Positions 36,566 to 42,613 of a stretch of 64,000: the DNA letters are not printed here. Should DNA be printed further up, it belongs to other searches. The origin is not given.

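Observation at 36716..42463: Giant 1915-aa helicase-nuclease fusion (DUF4011-like, Upf1/DNA2-type SF1 helicase, Vsr/DUF559-like fold, DUF3320-like tail): candidate uncharacterised nucleic-acid surveillance or defence protein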

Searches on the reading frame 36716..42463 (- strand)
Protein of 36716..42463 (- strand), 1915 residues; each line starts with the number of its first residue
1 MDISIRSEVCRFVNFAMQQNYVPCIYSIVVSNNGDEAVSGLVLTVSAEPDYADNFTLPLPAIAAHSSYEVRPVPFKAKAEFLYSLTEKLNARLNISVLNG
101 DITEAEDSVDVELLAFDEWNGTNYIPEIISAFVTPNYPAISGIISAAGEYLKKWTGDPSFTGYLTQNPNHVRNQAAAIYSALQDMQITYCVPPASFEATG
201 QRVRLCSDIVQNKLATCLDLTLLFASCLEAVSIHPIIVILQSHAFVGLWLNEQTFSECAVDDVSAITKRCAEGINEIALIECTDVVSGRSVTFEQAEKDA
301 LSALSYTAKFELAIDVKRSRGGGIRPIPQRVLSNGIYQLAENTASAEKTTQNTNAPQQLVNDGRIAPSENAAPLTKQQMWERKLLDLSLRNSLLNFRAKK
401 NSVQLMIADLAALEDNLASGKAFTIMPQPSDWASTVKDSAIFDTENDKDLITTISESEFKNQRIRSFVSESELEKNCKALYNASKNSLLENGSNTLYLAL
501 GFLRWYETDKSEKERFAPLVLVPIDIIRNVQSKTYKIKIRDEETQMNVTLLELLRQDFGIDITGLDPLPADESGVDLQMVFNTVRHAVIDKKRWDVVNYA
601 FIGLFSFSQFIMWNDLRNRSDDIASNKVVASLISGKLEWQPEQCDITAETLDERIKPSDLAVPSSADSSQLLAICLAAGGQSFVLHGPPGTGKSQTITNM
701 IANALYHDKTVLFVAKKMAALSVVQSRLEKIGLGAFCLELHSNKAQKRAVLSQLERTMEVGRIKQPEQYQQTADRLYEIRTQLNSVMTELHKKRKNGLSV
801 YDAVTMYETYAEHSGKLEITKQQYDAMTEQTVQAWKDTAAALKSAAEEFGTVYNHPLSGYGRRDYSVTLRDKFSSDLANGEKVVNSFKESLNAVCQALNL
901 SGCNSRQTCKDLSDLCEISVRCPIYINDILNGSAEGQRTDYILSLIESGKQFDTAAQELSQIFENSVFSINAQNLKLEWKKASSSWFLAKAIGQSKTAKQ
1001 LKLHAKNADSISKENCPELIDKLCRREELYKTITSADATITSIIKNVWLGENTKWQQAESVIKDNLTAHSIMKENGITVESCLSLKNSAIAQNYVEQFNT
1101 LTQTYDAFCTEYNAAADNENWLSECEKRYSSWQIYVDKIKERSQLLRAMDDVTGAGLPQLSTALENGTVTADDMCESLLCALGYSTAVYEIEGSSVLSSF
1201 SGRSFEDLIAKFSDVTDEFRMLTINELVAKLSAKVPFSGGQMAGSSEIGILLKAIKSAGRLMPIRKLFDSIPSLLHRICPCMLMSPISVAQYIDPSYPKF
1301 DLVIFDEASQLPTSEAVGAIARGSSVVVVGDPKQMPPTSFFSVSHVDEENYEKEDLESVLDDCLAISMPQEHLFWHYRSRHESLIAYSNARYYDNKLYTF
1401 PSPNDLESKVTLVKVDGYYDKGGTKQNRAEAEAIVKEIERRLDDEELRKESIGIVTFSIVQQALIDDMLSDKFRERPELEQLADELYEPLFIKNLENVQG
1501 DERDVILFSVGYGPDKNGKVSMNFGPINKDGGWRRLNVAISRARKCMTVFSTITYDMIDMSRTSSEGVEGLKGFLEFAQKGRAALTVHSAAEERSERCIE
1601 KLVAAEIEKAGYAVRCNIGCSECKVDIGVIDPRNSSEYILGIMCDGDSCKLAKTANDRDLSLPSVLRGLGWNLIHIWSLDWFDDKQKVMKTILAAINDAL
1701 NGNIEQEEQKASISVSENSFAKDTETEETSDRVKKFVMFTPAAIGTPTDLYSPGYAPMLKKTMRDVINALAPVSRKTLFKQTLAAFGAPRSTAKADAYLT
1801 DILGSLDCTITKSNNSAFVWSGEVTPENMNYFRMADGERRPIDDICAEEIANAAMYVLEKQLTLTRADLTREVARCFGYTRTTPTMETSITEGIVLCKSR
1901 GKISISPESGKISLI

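Call 3: search_protein_families(library=pfam, proteins=[window:36716-42463:-], max_evalue=0.1)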
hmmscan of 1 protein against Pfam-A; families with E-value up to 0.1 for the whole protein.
window:36716-42463:- (1915 aa): 19 families
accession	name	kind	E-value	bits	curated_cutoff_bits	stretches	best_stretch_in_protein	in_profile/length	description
PF13195.11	DUF4011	-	4.7e-47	160.3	22.2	1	383-554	1-158/158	Protein of unknown function (DUF4011)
PF18741.7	MTES_1575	-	4.1e-24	84.9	38.2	1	1600-1696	2-96/96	REase_MTES_1575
PF13086.12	AAA_11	-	2.5e-17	63.9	27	2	667-839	3-178/257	AAA domain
PF13087.12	AAA_12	-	2.3e-15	57.1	27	1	1372-1551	19-192/195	AAA domain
PF13604.12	AAA_30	-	7.5e-07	29.5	27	1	673-728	9-66/191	AAA domain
PF13245.12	AAA_19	-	1.4e-06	28.9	25.1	1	673-728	4-61/134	AAA domain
PF01443.25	Viral_helicase1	-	1.2e-05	25.7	21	1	1298-1339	58-101/228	Viral superfamily 1 RNA helicase core domain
PF11784.13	DUF3320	-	1.2e-05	25.6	25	1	1749-1794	2-47/50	Protein of unknown function (DUF3320)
PF04851.21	ResIII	-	0.0014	19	22.5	1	655-747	20-95/164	Type III restriction enzyme, res subunit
PF09848.15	SLFN-g3_helicase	-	0.0052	16.5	24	0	683-730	4-53/354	Schlafen group 3, DNA/RNA helicase domain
PF13191.12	AAA_16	-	0.0081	17.1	32.6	1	678-746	22-88/167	AAA ATPase domain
PF20030.5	bpMoxR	-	0.021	14.3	27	1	670-704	22-54/205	MoxR domain in the MoxR-vWA-beta-propeller ternary systems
PF12775.13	AAA_7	-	0.027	14.5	25.8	1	655-712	7-64/181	P-loop containing dynein motor region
PF00004.35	AAA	-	0.03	15.2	21.2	0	684-706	2-23/131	ATPase family associated with various cellular activities (AAA)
PF13401.12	AAA_22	-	0.036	14.8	27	0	680-716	5-42/130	AAA domain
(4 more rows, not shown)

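Call 4: search_protein_families(library=padloc, proteins=[window:36716-42463:-], max_evalue=0.1)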
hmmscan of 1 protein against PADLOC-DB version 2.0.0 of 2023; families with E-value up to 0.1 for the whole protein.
window:36716-42463:- (1915 aa): 7 families
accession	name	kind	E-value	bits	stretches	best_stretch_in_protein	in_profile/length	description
PDLC05009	PDC-S37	-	0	1236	1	378-1904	11-1539/1550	-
PDLC02194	Hhe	-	9.4e-171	568.2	2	1145-1698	1223-1782/1911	-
PDLC03920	MkoA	-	2.9e-26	90.1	2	1299-1549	791-1072/1112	-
PDLC03924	MkoC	-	3e-26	89.8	2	1376-1553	776-944/1136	-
PDLC03921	MkoA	-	1.1e-12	44.6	2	1299-1339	1296-1336/1607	-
PDLC02895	DpdJ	-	1.7e-06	23.1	2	1294-1338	187-234/2112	DpdJ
PDLC04140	mad8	-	2.4e-06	25.3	1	683-782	30-129/314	mads_8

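Call 5: search_protein_families(library=ncbifam, proteins=[window:36716-42463:-], max_evalue=0.1)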
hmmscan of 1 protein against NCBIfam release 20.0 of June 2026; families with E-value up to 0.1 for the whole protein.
window:36716-42463:- (1915 aa): 7 families
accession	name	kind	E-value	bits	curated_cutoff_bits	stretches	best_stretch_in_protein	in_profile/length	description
NF058533.1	antiphage_ProA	equivalog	0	2110.7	1500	1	14-1881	1-1903/1903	anti-phage protein ProA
NF042953.1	Hhe_antiphage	equivalog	4e-245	816.9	2000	3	1061-1735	1035-1717/1797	DUF4011 domain-containing anti-phage protein Hhe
TIGR00376.1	TIGR00376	hypoth_equivalog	7.5e-24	84.1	348.9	2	1294-1550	362-608/639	IGHMBP2 family helicase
NF040671.1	PLuB_AAA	exception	1.7e-19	68.8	999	2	1299-1551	962-1230/1256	PLuB system helicase-like protein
TIGR01448.2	helicase_RecD2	equivalog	5.4e-05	21.5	500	1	647-713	298-364/713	SF1B family DNA helicase RecD2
NF004070.0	PRK05580.2-2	equivalog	0.00033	18.9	921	1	624-748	160-284/729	primosomal protein N'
NF009883.0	PRK13341.1-4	equivalog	0.028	12.3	668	1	681-755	56-137/729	AAA family ATPase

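Call 15: find_homologous_proteins(query=window:36716-42463:-, max_evalue=1e-10)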
Query window:36716-42463:- (1915 aa): 3477 proteins with E <= 1e-10 among 8000 candidates; the best 120 are listed.
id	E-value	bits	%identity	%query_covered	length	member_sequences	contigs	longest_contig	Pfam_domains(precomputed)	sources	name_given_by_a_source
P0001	0.0e+0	4043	93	100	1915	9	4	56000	PF13195.12,PF13087.13,PF13086.13,PF01443.25,PF13604.13,PF13245.13,PF18741.8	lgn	-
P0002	0.0e+0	3056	69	100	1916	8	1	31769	PF13195.12,PF13087.13,PF13086.13,PF01443.25,PF13604.13,PF13245.13,PF18741.8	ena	-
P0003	0.0e+0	2992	68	100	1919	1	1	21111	PF11784.14,PF13195.12,PF13087.13,PF13086.13,PF01443.25,PF13604.13,PF13245.13,PF18741.8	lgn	-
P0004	0.0e+0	2974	67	100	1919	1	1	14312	PF13195.12,PF13087.13,PF13086.13,PF01443.25,PF13604.13,PF13245.13,PF18741.8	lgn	-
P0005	0.0e+0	2742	63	100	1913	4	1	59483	PF11784.14,PF13195.12,PF13087.13,PF13086.13,PF01443.25,PF13604.13,PF13245.13,PF18741.8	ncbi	-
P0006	0.0e+0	2345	56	100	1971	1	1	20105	PF11784.14,PF13195.12,PF13087.13,PF13086.13,PF01443.25,PF13604.13,PF13245.13,PF18741.8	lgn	-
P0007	0.0e+0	2071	50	100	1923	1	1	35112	PF11784.14,PF13195.12,PF13087.13,PF13086.13,PF01443.25,PF13604.13,PF13245.13,PF18741.8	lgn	-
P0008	0.0e+0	2063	50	100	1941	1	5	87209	PF11784.14,PF13195.12,PF13087.13,PF13086.13,PF13604.13,PF13245.13,PF18741.8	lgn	-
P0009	0.0e+0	2063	50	100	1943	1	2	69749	PF11784.14,PF13195.12,PF13087.13,PF13086.13,PF01443.25,PF13604.13,PF13245.13,PF18741.8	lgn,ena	-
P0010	0.0e+0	2057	50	99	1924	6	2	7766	PF11784.14,PF13195.12,PF13087.13,PF13086.13,PF01443.25,PF13604.13,PF13245.13,PF18741.8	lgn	-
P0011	0.0e+0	2049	49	100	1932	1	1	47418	PF11784.14,PF13195.12,PF13087.13,PF13086.13,PF01443.25,PF13604.13,PF13245.13,PF18741.8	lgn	-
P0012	0.0e+0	2026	49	100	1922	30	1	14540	PF11784.14,PF13195.12,PF13087.13,PF13086.13,PF01443.25,PF13604.13,PF13245.13,PF18741.8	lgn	-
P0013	0.0e+0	2016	49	99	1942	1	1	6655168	PF11784.14,PF13195.12,PF13087.13,PF13086.13,PF01443.25,PF13604.13,PF13245.13,PF18741.8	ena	-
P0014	0.0e+0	2012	49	99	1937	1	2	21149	PF11784.14,PF13195.12,PF13087.13,PF13086.13,PF13604.13,PF13245.13,PF18741.8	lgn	-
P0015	0.0e+0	2011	48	100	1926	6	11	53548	PF13195.12,PF13087.13,PF13086.13,PF01443.25,PF13604.13,PF13245.13,PF18741.8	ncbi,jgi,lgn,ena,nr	ncbi:MAG: DUF4011 domain-containing protein [Ruminococcaceae bacterium]|nr:DUF4011 domain-containing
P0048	0.0e+0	1978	48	99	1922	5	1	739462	PF13195.12,PF13087.13,PF13086.13,PF01443.25,PF13604.13,PF13245.13,PF18741.8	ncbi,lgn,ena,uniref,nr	ncbi:DUF4011 domain-containing protein [uncultured Ruminococcus sp.]|uniref:DUF4011 domain-containin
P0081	0.0e+0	1959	48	99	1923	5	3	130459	PF11784.14,PF13195.12,PF13087.13,PF13086.13,PF01443.25,PF13604.13,PF13245.13,PF18741.8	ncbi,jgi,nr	ncbi:MAG: DUF3320 domain-containing protein [Lachnospira sp.]|nr:DUF3320 domain-containing protein [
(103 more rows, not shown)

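Call 18: search_solved_structures(query=window:36716-42463:-, max_evalue=0.001, show_alignments=0)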
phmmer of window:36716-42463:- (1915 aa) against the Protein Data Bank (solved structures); distinct sequences matched with E-value up to 0.001: 3.
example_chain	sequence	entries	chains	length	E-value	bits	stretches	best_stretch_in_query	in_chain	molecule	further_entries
4b3g_A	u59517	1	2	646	2.8e-05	24.7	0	666-725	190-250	DNA-BINDING PROTEIN SMUBP-2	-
4b3f_X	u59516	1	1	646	2.9e-05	24.7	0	666-727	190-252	DNA-BINDING PROTEIN SMUBP-2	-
5mzn_A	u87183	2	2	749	0.00019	22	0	1298-1548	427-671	Helicase SEN1,Helicase SEN1 | Helicase SEN1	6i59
